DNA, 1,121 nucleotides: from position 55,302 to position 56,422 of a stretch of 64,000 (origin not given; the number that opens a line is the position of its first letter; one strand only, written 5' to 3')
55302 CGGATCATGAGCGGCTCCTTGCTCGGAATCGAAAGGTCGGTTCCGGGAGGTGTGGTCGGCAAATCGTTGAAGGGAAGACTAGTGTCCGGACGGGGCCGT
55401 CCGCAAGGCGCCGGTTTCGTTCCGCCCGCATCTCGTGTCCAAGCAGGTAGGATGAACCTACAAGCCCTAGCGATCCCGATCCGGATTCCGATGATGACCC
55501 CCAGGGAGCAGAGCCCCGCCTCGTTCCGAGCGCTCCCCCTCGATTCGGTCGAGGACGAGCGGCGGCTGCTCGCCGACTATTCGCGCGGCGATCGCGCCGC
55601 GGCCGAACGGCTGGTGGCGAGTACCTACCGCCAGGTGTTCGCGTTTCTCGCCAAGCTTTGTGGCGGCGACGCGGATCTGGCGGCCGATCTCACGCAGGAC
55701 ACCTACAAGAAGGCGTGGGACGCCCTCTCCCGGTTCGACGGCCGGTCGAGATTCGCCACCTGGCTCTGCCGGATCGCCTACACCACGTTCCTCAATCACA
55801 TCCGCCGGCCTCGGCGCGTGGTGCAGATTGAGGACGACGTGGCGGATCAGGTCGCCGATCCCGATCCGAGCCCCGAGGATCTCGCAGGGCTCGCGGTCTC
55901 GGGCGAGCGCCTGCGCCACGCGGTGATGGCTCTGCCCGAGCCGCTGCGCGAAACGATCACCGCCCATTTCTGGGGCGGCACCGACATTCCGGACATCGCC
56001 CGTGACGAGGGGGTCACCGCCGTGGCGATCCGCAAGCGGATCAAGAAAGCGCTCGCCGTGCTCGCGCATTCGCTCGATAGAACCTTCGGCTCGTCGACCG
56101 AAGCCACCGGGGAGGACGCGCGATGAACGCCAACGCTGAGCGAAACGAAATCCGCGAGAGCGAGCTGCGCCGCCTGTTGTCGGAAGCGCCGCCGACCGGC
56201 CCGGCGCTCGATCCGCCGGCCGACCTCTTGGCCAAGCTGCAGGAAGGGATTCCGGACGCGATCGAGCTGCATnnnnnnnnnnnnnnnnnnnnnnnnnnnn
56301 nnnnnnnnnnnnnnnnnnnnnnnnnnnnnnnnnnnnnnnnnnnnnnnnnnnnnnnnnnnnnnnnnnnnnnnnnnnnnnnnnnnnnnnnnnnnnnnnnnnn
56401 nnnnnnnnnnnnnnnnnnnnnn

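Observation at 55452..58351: ECF sigma factor coupled to an anti-sigma-like transmembrane protein carrying a periplasmic vWA/DUF3520 module and a (GGV)n repeat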

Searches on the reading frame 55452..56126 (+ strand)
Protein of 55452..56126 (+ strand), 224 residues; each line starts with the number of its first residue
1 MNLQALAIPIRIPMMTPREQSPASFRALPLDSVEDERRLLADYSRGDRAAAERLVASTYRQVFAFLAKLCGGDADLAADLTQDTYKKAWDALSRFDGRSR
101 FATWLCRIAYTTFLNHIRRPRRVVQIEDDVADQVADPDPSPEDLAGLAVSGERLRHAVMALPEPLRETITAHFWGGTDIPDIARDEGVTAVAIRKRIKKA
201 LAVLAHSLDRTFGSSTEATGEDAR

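Call 3: search_protein_families(library=pfam, proteins=[window:55452-56126:+], max_evalue=1)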
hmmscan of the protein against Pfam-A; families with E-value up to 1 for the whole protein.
window:55452-56126:+ (224 aa): 4 families
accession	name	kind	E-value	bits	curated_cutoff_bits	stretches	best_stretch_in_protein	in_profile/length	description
PF04542.20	Sigma70_r2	-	1.2e-14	54.3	24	1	54-122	1-70/71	Sigma-70 region 2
PF08281.18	Sigma70_r4_2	-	1.9e-07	31.1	25.7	1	152-202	2-52/54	Sigma-70, region 4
PF25591.1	LRV_2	-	0.02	15.3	27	1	129-160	2-33/61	Leucine Rich Repeat Variant domain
PF04545.22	Sigma70_r4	-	0.056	13.4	24.1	1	160-204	4-48/50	Sigma-70, region 4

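Call 4: search_protein_families(library=ncbifam, proteins=[window:55452-56126:+], max_evalue=1)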
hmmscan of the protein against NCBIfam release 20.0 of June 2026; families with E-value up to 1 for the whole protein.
window:55452-56126:+ (224 aa): 78 families (the best 25 are shown)
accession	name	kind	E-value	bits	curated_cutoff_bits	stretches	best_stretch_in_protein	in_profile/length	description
NF009166.1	PRK12513.1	equivalog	3e-26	92.3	206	1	34-209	7-187/193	RNA polymerase sigma factor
TIGR02937.1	sigma70-ECF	superfamily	2.1e-24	86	42.9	1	50-206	2-163/165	sigma-70 family RNA polymerase sigma factor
NF007216.0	PRK09638.1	equivalog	3.1e-22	79.2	194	1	34-209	3-175/180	RNA polymerase sigma factor SigY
NF009168.0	PRK12515.1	subfamily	2.5e-20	72.7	236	1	35-210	8-181/189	RNA polymerase sigma factor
NF004113.0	PRK05602.1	equivalog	4.8e-20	72.1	208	1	34-190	30-183/211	RNA polymerase sigma factor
TIGR02989.1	Sig-70_gvs1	subfamily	3.2e-19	69.4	124.55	1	51-205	3-155/158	RNA polymerase sigma-70 factor, Rhodopirellula/Verrucomicrobium family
NF008888.0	PRK11922.1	equivalog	6e-18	65.3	204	1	32-216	13-204/231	RNA polymerase sigma factor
TIGR02939.1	RpoE_Sigma70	equivalog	5.6e-17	62.4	236.15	1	36-207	7-185/190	RNA polymerase sigma factor RpoE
TIGR02985.1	Sig70_bacteroi1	subfamily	7.8e-17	62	126.4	1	52-208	4-162/162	RNA polymerase sigma-70 factor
NF009176.0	PRK12524.1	equivalog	1.7e-15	57.4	264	1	31-204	9-183/196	RNA polymerase sigma factor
NF006930.0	PRK09415.1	subfamily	2.4e-15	56.9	198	1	73-209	39-176/179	RNA polymerase factor sigma C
TIGR02950.1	SigM_subfam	subfamily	4.4e-15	55.9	147.95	1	54-171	5-121/159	RNA polymerase sigma factor, SigM family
TIGR02983.1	SigE-fam_strep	subfamily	1e-14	54.7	141.55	1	51-209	8-159/162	SigE family RNA polymerase sigma factor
NF009187.0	PRK12535.1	equivalog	3e-14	53.1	290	1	43-206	20-180/197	RNA polymerase sigma factor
NF009186.0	PRK12534.1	equivalog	3.4e-14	53.1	267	1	33-210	9-187/187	RNA polymerase sigma factor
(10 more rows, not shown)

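Call 21: search_solved_structures(query=window:55452-56126:+, max_evalue=0.00001)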
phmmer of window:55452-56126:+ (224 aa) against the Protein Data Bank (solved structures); distinct sequences matched with E-value up to 0.00001: 19.
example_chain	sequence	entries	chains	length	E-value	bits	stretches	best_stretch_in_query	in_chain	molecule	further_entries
8z6g_B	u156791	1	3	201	6e-14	55.3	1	34-208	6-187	RNA polymerase sigma factor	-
6in7_B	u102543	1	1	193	7.3e-14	55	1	34-204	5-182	RNA polymerase sigma-H factor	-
4nqw_A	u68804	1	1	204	3.3e-10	43.1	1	31-209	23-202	ECF RNA polymerase sigma factor SigK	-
9m9d_F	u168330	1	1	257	7.9e-10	41.8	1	50-203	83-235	ECF RNA polymerase sigma factor SigE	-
9m9e_F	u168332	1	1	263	8.5e-10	41.7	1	50-203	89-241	ECF RNA polymerase sigma factor SigE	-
9m98_F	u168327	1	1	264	8.6e-10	41.7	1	50-203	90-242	ECF RNA polymerase sigma factor SigE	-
4cxf_A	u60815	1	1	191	9.2e-10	41.6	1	34-209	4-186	RNA POLYMERASE SIGMA FACTOR CNRH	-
2q1z_A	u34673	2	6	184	1.9e-09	40.6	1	46-204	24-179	RpoE, ECF SigE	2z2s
2o7g_A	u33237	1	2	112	2.8e-09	40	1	39-121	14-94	Probable RNA polymerase sigma-C factor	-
6jcy_F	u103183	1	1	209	5e-09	39.2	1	59-183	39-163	ECF RNA polymerase sigma factor SigH,ECF RNA polymerase sigma factor SigE,ECF RNA polymera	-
1or7_A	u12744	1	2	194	5.5e-09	39.1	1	39-203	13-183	RNA polymerase sigma-E factor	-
6jbq_F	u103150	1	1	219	5.8e-09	39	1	37-202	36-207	ECF RNA polymerase sigma-E factor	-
7qh5_A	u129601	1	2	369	4.6e-07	32.8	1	55-127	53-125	RNA polymerase sigma factor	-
5or5_A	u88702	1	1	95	5.9e-07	32.4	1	39-120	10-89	ECF RNA polymerase sigma-E factor,ECF RNA polymerase sigma factor SigW,ECF RNA polymerase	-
2map_A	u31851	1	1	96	7.4e-07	32.1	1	39-121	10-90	RNA polymerase sigma factor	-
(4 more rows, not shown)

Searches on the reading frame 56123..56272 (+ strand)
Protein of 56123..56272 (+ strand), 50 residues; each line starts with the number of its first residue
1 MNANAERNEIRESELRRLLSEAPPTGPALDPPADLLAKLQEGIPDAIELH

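Call 29: search_protein_families(library=ncbifam, proteins=[window:56123-56272:+], max_evalue=10)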
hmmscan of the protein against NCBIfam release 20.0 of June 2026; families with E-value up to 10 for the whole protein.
window:56123-56272:+ (50 aa): 0 families
